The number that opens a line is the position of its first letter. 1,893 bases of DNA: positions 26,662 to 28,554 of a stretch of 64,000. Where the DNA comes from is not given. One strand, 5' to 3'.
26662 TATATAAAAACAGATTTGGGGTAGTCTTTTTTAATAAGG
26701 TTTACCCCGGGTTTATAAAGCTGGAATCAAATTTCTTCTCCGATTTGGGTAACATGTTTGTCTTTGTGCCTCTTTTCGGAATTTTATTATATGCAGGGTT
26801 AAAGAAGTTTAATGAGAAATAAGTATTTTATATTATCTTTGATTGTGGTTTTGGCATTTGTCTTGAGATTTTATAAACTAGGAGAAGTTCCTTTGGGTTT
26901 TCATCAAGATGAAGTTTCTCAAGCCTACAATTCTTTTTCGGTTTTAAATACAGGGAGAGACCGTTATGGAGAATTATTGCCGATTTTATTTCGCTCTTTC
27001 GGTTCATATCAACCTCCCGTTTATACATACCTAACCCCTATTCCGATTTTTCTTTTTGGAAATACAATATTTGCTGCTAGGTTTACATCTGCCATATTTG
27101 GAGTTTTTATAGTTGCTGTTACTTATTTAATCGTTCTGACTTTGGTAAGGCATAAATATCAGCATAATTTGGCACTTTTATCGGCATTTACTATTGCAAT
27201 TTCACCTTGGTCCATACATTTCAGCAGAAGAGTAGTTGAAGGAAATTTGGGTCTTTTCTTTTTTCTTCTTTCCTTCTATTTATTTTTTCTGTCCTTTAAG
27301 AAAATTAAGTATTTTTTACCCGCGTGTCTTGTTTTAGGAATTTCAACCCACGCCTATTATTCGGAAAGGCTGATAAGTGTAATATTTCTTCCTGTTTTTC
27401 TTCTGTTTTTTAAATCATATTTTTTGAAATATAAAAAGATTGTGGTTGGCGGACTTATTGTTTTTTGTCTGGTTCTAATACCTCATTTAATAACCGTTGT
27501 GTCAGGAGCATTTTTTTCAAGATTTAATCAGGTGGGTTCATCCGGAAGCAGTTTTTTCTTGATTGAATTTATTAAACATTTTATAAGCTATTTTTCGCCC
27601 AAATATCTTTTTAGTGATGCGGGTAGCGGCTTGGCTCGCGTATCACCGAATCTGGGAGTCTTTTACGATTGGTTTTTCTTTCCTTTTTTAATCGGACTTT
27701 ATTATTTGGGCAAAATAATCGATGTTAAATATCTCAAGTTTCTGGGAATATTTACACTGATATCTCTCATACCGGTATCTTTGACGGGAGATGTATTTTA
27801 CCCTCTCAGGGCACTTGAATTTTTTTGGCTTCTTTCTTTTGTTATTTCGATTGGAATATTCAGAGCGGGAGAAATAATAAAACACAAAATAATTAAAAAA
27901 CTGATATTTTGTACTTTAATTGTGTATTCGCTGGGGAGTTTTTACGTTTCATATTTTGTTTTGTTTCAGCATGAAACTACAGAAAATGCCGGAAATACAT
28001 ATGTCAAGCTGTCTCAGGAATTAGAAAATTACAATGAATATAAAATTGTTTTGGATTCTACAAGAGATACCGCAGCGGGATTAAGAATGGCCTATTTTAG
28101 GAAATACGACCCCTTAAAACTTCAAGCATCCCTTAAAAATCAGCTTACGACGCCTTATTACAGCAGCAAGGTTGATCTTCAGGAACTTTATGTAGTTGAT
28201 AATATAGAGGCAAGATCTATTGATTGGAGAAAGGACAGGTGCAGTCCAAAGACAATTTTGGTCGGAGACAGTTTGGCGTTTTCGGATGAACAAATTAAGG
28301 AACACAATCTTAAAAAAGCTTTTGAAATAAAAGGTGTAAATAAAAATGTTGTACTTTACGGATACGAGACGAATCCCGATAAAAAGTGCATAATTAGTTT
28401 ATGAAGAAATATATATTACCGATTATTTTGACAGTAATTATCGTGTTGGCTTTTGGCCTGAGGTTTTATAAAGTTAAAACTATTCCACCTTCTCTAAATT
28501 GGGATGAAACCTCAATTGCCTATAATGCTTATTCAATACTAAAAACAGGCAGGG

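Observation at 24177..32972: Five tandem PMT/ArnT-like GT-C paralogs headed by a DPM1-like synthase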

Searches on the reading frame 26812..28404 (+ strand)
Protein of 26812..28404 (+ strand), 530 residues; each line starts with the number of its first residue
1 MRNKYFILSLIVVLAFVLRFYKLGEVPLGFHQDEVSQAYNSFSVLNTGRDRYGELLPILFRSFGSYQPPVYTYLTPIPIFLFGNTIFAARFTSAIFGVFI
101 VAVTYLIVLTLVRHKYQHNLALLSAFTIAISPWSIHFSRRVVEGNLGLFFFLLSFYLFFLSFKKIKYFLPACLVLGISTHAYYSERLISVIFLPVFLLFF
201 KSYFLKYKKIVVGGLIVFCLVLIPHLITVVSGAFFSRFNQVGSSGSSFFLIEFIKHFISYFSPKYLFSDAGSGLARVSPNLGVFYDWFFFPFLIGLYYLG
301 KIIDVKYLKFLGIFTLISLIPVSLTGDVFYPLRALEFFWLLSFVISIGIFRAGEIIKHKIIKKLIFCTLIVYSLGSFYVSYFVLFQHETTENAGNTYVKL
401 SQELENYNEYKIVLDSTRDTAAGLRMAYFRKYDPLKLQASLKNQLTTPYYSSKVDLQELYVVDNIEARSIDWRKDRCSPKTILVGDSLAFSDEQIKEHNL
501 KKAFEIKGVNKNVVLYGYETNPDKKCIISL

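Call 5: search_protein_families(library=pfam, proteins=[window:26812-28404:+], max_evalue=0.01)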
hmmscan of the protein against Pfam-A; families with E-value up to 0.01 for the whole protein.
window:26812-28404:+ (530 aa): 3 families
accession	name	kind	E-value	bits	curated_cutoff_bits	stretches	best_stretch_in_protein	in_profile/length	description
PF13231.12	PMT_2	-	3.1e-10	40.9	26.1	1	67-227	2-159/160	Dolichyl-phosphate-mannose-protein mannosyltransferase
PF02366.24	PMT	-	1e-06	28.9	22.7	1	10-228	2-233/245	Dolichyl-phosphate-mannose-protein mannosyltransferase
PF24417.1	DUF7549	-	0.0018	18.6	27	1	112-155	3-46/166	Family of unknown function (DUF7549)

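Call 14: search_protein_families(library=ncbifam, proteins=[window:26812-28404:+], max_evalue=0.01)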
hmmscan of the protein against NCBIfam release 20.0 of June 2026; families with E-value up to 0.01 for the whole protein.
window:26812-28404:+ (530 aa): 1 family
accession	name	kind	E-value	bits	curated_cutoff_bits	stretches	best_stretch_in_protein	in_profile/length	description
TIGR03663.1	TIGR03663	subfamily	1.2e-09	37.7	126.25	1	8-201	4-182/435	flippase activity-associated protein Agl23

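Call 24: find_homologous_proteins(query=window:26812-28404:+, max_evalue=0.00001)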
Query window:26812-28404:+ (530 aa): 268 proteins with E <= 0.00001 among 8000 candidates; the best 120 are listed.
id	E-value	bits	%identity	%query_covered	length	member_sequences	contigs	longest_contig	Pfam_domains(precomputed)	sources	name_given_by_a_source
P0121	0.0e+0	1164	100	100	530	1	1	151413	PF02366.25,PF13231.13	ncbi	-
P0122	4.4e-275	932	78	100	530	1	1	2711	PF02366.25,PF13231.13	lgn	-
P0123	1.7e-271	920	78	100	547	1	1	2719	PF13231.13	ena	-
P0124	1.4e-266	904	76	100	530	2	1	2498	PF02366.25,PF13231.13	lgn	-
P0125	1.7e-265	900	76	100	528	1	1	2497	PF13231.13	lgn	-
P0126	9.2e-265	898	76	100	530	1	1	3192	PF02366.25,PF13231.13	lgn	-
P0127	4.5e-263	892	77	100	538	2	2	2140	PF02366.25,PF13231.13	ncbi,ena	-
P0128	3.4e-254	863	71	99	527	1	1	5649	PF02366.25,PF13231.13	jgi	-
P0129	9.2e-254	861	74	100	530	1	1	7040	PF02366.25,PF13231.13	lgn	-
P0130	1.4e-251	854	72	98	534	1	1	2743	PF02366.25,PF13231.13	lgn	-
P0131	2.2e-248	843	72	100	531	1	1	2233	PF02366.25,PF13231.13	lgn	-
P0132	1.3e-246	838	69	100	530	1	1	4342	PF02366.25,PF13231.13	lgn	-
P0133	3.3e-246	836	71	100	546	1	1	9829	PF13231.13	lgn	-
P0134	6.8e-246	835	71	99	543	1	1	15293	PF02366.25,PF13231.13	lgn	-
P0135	2.7e-244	830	70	99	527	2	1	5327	PF02366.25,PF13231.13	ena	-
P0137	2.8e-241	820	69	99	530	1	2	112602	PF02366.25,PF13231.13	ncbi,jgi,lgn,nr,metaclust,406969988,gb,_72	ncbi:MAG: glycosyl transferase family 39 [uncultured bacterium]|nr:MAG: glycosyl transferase family 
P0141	3.1e-237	807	69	96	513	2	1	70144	PF02366.25,PF13231.13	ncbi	-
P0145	2.1e-225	768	65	99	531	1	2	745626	PF13231.13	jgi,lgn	jgi:4-amino-4-deoxy-L-arabinose transferase-like glycosyltransferase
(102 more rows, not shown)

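Call 25: find_encoding_contigs(protein=P0137, flank=8000, max_places=1)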
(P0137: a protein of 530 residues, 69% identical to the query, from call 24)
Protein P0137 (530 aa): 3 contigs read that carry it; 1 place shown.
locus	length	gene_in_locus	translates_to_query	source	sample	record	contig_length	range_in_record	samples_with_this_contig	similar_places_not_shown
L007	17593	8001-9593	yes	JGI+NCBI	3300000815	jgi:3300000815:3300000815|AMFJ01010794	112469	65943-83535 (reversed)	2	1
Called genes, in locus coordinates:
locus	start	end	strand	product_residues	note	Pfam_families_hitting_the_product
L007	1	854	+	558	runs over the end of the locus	PF13231:PMT_2 (weak), PF20176:DUF6541 (weak)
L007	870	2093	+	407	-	PF05007:Mannosyl_trans (weak)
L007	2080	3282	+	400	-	PF09594:GT87 (weak)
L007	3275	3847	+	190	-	-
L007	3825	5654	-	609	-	-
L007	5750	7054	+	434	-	-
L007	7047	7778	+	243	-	PF00535:Glycos_transf_2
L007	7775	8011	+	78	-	-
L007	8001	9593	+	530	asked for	PF02366:PMT, PF13231:PMT_2 (weak)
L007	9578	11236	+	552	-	PF02366:PMT (weak), PF13231:PMT_2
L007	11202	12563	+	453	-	-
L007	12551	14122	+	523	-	PF02366:PMT, PF13231:PMT_2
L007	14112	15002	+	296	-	PF00535:Glycos_transf_2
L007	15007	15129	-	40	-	-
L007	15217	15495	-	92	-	PF15919:HicB_lk_antitox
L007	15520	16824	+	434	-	PF02689:Herpes_Helicase (faint), PF05970:PIF1, PF13245:AAA_19, PF13604:AAA_30, PF13401:AAA_22 (faint), PF13538:UvrD_C_2 (weak)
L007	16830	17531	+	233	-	PF00106:adh_short, PF01370:Epimerase (weak), PF08659:KR (weak), PF13561:adh_short_C2, PF23441:SDR (weak)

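Call 26: find_encoding_contigs(protein=P0145, flank=8000, max_places=1)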
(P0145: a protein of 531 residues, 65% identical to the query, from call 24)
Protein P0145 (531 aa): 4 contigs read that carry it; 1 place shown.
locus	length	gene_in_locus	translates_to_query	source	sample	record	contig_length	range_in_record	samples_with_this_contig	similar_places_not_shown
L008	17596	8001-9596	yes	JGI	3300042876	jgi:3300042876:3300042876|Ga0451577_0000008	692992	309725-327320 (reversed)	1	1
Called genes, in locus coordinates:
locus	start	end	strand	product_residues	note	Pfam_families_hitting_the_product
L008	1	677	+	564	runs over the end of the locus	PF10131:PTPS_related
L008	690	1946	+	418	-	PF09594:GT87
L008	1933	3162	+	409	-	PF09594:GT87 (weak)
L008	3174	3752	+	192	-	-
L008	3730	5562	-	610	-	-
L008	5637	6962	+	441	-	PF13231:PMT_2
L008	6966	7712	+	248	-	PF00535:Glycos_transf_2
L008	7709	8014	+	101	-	-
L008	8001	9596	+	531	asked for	PF13231:PMT_2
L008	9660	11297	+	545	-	PF02366:PMT (weak), PF13231:PMT_2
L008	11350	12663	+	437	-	PF13231:PMT_2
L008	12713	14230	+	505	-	PF02366:PMT, PF13231:PMT_2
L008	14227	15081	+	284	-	PF00535:Glycos_transf_2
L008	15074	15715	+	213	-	PF00702:Hydrolase, PF13419:HAD_2, PF13242:Hydrolase_like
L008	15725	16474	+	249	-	PF00106:adh_short, PF01370:Epimerase, PF02719:Polysacc_synt_2 (weak), PF08659:KR, PF13561:adh_short_C2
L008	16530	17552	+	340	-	PF13439:Glyco_transf_4, PF00534:Glycos_transf_1, PF13692:Glyco_trans_1_4, PF13524:Glyco_trans_1_2, PF20706:GT4-conflict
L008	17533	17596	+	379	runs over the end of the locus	PF04188:Mannosyl_trans2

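Call 27: find_encoding_contigs(protein=P0141, flank=8000, max_places=1)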
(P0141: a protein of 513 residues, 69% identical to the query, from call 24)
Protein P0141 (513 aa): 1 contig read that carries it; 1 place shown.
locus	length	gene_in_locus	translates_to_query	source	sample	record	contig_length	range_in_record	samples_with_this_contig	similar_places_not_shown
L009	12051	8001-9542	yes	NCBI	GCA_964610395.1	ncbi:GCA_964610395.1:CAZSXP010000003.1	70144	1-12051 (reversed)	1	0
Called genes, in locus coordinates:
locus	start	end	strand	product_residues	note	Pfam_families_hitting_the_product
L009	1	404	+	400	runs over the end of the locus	PF09594:GT87 (weak)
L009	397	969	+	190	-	-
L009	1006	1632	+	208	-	-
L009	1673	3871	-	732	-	PF05257:CHAP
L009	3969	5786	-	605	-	-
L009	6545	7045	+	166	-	-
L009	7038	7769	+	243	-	PF00535:Glycos_transf_2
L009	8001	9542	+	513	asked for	PF02366:PMT, PF13231:PMT_2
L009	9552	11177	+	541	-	PF02366:PMT, PF13231:PMT_2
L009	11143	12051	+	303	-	?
